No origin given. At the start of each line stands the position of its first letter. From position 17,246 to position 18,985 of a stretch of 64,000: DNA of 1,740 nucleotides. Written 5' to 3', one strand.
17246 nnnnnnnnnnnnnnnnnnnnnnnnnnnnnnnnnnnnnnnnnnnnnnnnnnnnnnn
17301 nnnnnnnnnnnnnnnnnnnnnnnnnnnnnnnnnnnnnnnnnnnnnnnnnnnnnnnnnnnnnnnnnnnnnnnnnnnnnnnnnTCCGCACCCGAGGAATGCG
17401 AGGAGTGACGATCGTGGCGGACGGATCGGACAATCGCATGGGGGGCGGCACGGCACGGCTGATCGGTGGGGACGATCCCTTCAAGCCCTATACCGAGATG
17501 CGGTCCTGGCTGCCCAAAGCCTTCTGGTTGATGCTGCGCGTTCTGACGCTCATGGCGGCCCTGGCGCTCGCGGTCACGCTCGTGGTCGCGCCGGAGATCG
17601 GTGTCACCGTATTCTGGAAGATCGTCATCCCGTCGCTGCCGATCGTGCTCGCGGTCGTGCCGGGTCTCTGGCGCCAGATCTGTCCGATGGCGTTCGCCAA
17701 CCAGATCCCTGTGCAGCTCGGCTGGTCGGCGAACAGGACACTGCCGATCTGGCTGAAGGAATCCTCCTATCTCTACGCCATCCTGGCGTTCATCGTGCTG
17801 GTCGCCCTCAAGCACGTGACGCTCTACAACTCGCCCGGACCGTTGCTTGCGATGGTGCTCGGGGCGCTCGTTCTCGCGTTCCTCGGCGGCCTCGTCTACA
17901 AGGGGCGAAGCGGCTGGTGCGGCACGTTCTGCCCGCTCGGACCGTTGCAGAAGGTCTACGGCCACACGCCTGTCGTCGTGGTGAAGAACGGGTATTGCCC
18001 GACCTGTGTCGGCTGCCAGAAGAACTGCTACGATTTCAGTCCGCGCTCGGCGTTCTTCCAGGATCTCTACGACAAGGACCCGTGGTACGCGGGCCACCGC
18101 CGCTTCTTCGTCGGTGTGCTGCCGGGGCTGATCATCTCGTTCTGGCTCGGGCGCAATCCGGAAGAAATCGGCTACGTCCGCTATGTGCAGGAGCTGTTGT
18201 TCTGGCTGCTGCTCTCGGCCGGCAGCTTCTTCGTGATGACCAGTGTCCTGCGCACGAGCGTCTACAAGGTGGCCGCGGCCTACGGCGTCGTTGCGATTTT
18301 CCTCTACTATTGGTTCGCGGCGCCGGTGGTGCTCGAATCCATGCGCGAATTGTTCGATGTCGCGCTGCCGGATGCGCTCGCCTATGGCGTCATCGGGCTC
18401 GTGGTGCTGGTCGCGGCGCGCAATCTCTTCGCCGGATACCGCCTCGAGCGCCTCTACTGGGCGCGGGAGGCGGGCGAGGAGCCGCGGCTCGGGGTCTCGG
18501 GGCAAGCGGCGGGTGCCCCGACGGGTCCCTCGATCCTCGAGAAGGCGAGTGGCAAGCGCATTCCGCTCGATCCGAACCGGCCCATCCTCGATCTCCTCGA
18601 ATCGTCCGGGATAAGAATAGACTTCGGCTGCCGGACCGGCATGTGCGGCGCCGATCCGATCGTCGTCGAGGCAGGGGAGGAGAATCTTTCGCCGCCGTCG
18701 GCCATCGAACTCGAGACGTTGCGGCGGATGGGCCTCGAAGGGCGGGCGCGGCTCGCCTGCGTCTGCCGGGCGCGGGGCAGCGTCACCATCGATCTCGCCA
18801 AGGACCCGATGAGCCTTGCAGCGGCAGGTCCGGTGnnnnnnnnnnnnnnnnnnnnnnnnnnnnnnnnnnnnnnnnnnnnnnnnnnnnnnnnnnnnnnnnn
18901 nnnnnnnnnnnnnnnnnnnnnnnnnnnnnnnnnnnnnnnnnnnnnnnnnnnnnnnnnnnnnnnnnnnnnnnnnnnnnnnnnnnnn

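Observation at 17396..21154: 1252-aa fusion of membrane polyferredoxin, 2Fe-2S ferredoxin, FAD/NAD(P) reductase, second TM, Pro/Ala linker and an unknown C-terminal domain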

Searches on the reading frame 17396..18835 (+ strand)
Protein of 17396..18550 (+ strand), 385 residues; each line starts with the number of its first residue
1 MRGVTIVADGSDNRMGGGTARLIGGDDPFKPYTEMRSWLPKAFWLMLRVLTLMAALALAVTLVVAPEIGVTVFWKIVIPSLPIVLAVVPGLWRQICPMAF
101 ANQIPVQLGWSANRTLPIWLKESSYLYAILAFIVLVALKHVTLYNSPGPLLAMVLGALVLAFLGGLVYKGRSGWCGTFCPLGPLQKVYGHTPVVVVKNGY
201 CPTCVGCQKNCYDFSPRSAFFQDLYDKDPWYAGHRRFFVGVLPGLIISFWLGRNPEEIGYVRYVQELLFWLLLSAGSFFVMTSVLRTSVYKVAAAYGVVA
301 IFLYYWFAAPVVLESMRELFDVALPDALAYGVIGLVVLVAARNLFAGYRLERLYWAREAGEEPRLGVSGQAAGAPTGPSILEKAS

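Call 18: search_protein_families(library=pfam, proteins=[window:17396-18550:+], max_evalue=10)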
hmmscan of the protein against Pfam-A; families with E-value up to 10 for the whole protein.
window:17396-18550:+ (385 aa): 1 family
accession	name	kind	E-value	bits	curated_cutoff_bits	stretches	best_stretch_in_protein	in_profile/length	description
PF12801.12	Fer4_5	-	5.4e-05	23.5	22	1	152-188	2-37/48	4Fe-4S binding domain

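Call 23: find_related_loci(query=A3, collection=genome_contigs, flank=6000)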
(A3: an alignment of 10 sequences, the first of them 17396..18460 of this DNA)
Query A3 (355 aa) in genome_contigs; peptide patterns used: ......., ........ (x = any residue, [..] = any of these).
251 stretches matched a pattern; 138 encode a relative of the query (tblastn E <= 1e-3); the best 80 are kept; 80 distinct loci.
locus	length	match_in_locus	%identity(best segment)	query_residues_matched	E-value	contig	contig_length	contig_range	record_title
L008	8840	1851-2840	68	26-354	4e-151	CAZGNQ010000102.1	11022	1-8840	MAG TPA_asm: uncultured Hyphomicrobiales bacterium isolate SRP128890_co1_89 genome assembly, contig: NODE_8725_length_11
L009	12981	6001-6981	65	29-354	2e-144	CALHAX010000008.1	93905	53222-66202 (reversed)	MAG: uncultured Hyphomicrobiaceae bacterium isolate H2_Bin_Bin_34_sub_1 genome assembly, contig: c_000001385946, whole g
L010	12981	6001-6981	48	28-354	1e-104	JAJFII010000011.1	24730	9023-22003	MAG: Rhodospirillales bacterium isolate OFTM193 OFTM193_10, whole genome shotgun sequence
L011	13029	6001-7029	48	10-354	4e-103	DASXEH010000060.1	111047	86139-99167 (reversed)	MAG TPA_asm: Magnetospirillaceae bacterium isolate SMAG_U5107 k141_48170, whole genome shotgun sequence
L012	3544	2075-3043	47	32-354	2e-103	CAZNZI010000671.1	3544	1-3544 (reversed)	MAG TPA_asm: uncultured Rhodospirillaceae bacterium isolate binchicken_co84_480 genome assembly, contig: k141_2043713, w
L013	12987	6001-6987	46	26-354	8e-101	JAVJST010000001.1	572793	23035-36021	MAG: Rhodospirillales bacterium isolate G1-WW12-23 k141_98040, whole genome shotgun sequence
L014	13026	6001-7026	45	14-354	5e-101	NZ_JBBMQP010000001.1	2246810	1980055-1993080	Hoeflea sp. AS60 isolate_60_1, whole genome shotgun sequence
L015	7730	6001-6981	45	28-354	3e-100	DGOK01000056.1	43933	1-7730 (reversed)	MAG TPA_asm: Rhodospirillaceae bacterium UBA4468 UBA4468_contig_787, whole genome shotgun sequence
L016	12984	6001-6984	45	27-354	1e-99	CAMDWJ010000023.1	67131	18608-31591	MAG: Caenispirillum bisanense isolate MsH-01oct19-170 genome assembly, contig: MsH-01oct19-C577, whole genome shotgun se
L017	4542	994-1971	45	29-354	1e-99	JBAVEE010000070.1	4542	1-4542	MAG: Bradyrhizobium sp. isolate MFD04386_ilm_asm_bin2 k127_858, whole genome shotgun sequence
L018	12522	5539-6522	45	27-354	9e-99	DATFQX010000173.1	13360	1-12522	MAG TPA_asm: Xanthobacteraceae bacterium isolate SMAG_U9342 k141_4072200, whole genome shotgun sequence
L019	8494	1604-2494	49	26-322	9e-99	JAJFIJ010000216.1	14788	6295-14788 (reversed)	MAG: Rhodospirillales bacterium isolate OFTM364 OFTM364_215, whole genome shotgun sequence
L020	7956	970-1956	44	26-354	2e-98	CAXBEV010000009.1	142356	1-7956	MAG TPA_asm: uncultured Rhodospirillales bacterium isolate ERR2762125_binner12_Refined_25 genome assembly, contig: ERZ34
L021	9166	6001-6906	49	29-330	1e-98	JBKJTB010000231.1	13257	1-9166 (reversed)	MAG: Devosia sp. isolate ant_bin.602 k117_3422090, whole genome shotgun sequence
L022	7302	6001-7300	46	29-354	1e-97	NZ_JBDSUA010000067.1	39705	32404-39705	MAG: Devosia sp. isolate cluster1_bin.570 k127_1789810, whole genome shotgun sequence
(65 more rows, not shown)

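Call 31: search_solved_structures(query=window:17396-18550:+, max_evalue=10)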
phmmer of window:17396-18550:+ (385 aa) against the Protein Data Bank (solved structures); distinct sequences matched with E-value up to 10: 2.
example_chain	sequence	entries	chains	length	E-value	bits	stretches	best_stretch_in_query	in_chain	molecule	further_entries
6hce_A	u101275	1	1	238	1.5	11.1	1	184-221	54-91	Riboflavin-binding protein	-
9f4a_AL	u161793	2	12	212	1.8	10.7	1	232-278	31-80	Baseplate wedge subunit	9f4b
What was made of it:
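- Tried and rejected: Solved structure for the membrane domain: phmmer against PDB found nothing (call 31).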

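Call 39: predict_structure(alignment_id=A4)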
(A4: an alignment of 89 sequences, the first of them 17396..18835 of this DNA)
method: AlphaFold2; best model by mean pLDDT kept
length: 480 residues; sequences in the alignment: 89
mean_pLDDT: 86.7   pTM: 0.85
mean pLDDT of the five models: 86.7, 86.0, 85.7, 85.4, 84.9
residues with pLDDT >= 90: 304; 70-90: 107; 50-70: 41; < 50: 28
segments of 3 or more residues with pLDDT < 50: 1-18
pLDDT, mean of each block of 10 residues (from residue 1): 43 45 69 83 94 98 98 97 93 91 92 86 90 94 94 96 89 70 90 80 52 73 90 95 97 95 97 98 96 97 98 97 98 97 95 91 53 81 95 91 83 59 95 89 86 92 95 82
secondary structure, 60 per line:
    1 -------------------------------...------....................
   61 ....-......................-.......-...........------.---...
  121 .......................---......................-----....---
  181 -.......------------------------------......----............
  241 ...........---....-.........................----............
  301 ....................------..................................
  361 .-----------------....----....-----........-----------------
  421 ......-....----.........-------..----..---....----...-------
elements in order: H41-64 H66-87 H89-95 H97-107 H118-143 H147-167 H174-177 H182-188 H219-224 H229-251 H255-258 H260-284 H289-320 H327-361 E379-382 E387-390 H397-403 E421-426 H436-444 E463-466
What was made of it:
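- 17396..18445 (+): Membrane Fe-S domain, aa 1-350, with 8 TM helices. The invariant Cys C96, C175, C179, C201, C204, C207 and C211 all lie in cytoplasmic loops (aa 93-122 and 169-235). The AF2 model of residues 1-480 has pLDDT 86.7 and pTM 0.85, with helices at 41-64, 66-87, 118-143, 147-167, 229-251, 260-284, 289-320 and 327-361 (call 39).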

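Call 42: fold_search(model_id=the predicted structure, library=pdb)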
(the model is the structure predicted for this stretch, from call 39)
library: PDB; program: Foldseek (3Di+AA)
matches with E <= 10: 197; with E <= 0.001: 0
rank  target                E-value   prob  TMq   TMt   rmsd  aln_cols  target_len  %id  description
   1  9i2a_A                4.2e-03  1.00  0.18  0.81   3.5        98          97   31  FdC of Rhodobacter capsulatus (released 2025-06-04)
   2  9i2a_B                4.7e-03  1.00  0.18  0.83   2.0        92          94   33  FdC of Rhodobacter capsulatus (released 2025-06-04)
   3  4n58_A                9.7e-03  1.00  0.15  0.27   3.6        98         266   20  Crystal Structure of Pectocin M2 at 1.86 Angstroms (released 2014-06-04)
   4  4n59_A                1.3e-02  1.00  0.16  0.29   3.0        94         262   20  The Crystal Structure of Pectocin M2 at 2.3 Angstroms (released 2014-06-04)
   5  6kum_A                2.1e-02  1.00  0.16  0.70   3.8        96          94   25  Ferredoxin I from C. reinhardtii, low X-ray dose (released 2020-05-20)
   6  1iue_A                2.2e-02  1.00  0.16  0.66   3.9       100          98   19  Crystal Structure Analysis of ferredoxin from Plasmodium falciparum (released 2003-09-30)
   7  4n58_B                2.4e-02  1.00  0.15  0.26   3.2        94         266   19  Crystal Structure of Pectocin M2 at 1.86 Angstroms (released 2014-06-04)
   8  6kum_B                2.6e-02  1.00  0.16  0.69   4.0        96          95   24  Ferredoxin I from C. reinhardtii, low X-ray dose (released 2020-05-20)
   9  7akt                  3.1e-02  1.00  0.17  0.64   5.3       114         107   22  CrPetF variant - A39G_A41V (released 2021-10-13)
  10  1qob_A                3.4e-02  1.00  0.16  0.63   4.2       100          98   22  FERREDOXIN MUTATION D62K (released 1998-01-14)
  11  1rfk_B                3.9e-02  1.00  0.15  0.59   5.4       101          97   23  Crystal Structure of 2Fe2S Ferredoxin from Thermophilic Cyanobacterium Mastigocladus Laminosus (released 2005-04-12)
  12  1rfk_A                4.1e-02  1.00  0.16  0.67   5.0       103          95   20  Crystal Structure of 2Fe2S Ferredoxin from Thermophilic Cyanobacterium Mastigocladus Laminosus (released 2005-04-12)
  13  1awd                  4.3e-02  1.00  0.16  0.70   4.0        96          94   25  FERREDOXIN [2FE-2S] OXIDIZED FORM FROM CHLORELLA FUSCA (released 1998-01-14)
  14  1frr_A                4.5e-02  1.00  0.16  0.68   4.1        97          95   18  CRYSTAL STRUCTURE OF [2FE-2S] FERREDOXIN I FROM EQUISETUM ARVENSE AT 1.8 ANGSTROMS RESOLUTION (released 1994-01-31)
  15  1qof_A                4.7e-02  1.00  0.16  0.66   3.9        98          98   23  FERREDOXIN MUTATION Q70K (released 1998-01-14)
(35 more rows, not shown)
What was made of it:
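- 18527..18793 (+): Plant-type [2Fe-2S] ferredoxin domain, aa 378-466, with ligands C412, C417, C455 and C457. The best Foldseek hits are R. capsulatus FdC 9i2a (TM 0.81-0.83 on the target, 31-33% identity) and plant-type ferredoxins (call 42).
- On Plant-type [2Fe-2S] ferredoxin (PF00111): Foldseek hits FdC 9i2a with TM 0.81-0.83 on the target (call 42).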
